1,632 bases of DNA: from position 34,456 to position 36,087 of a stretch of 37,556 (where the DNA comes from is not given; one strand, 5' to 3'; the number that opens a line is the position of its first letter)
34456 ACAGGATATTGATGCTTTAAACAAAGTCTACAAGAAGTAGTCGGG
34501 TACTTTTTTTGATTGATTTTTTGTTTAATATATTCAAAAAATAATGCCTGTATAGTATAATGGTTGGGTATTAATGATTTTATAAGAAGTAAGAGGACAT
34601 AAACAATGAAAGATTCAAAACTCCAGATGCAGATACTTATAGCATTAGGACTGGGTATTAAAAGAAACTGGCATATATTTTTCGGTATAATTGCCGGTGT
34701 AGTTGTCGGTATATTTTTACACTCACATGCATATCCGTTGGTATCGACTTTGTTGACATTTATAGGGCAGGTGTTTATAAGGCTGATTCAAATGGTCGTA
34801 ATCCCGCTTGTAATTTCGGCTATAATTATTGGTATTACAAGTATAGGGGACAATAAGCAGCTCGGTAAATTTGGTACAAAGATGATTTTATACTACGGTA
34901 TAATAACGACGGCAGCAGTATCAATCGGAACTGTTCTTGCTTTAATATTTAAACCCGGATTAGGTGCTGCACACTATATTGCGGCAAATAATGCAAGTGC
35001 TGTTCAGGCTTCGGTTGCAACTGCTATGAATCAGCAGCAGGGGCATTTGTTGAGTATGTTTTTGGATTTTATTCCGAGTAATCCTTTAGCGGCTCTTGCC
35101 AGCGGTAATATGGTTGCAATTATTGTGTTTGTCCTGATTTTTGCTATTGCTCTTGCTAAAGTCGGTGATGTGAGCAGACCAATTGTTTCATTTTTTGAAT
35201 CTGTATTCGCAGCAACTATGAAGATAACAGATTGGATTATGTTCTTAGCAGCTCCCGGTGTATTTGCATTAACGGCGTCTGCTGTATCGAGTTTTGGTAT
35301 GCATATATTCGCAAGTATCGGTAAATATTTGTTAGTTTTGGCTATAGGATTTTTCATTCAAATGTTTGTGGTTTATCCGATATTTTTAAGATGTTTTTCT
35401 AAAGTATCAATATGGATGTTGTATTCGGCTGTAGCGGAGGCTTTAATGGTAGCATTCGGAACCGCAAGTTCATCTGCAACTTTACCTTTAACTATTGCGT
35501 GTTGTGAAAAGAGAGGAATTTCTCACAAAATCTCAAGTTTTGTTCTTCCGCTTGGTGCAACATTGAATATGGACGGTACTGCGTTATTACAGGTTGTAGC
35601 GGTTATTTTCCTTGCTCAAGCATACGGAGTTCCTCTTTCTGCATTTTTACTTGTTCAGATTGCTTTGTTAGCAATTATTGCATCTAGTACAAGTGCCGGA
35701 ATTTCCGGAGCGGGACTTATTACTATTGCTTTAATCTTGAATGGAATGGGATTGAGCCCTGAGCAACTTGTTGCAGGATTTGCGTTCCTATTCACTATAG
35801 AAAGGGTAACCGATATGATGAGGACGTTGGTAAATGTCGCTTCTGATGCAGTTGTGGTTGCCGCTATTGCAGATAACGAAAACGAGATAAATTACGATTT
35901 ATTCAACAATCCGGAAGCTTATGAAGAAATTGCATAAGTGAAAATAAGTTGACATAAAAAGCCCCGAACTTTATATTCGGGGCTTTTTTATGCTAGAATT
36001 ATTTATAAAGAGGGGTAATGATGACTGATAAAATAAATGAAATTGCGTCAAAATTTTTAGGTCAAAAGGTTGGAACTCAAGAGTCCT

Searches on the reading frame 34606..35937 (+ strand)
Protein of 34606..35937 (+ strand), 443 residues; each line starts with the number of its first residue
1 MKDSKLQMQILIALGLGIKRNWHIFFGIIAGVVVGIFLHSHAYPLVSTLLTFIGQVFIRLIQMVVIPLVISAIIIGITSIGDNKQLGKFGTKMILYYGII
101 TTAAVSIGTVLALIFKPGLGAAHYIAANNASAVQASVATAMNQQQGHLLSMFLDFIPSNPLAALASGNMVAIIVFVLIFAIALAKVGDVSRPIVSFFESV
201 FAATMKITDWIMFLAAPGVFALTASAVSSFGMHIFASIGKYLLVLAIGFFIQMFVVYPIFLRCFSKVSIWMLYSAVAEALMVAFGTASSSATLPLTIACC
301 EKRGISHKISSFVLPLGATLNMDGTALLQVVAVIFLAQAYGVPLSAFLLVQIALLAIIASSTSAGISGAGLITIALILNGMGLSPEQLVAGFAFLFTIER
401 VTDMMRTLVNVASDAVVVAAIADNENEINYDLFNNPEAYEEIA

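Call 79: search_protein_families(library=pfam, proteins=[window:34606-35937:+], max_evalue=0.001)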
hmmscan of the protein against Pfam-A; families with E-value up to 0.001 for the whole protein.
window:34606-35937:+ (443 aa): 1 family
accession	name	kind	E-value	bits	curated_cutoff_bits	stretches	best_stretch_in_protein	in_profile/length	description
PF00375.23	SDF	-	3.2e-107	359.4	27.9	1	22-422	3-385/387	Sodium:dicarboxylate symporter family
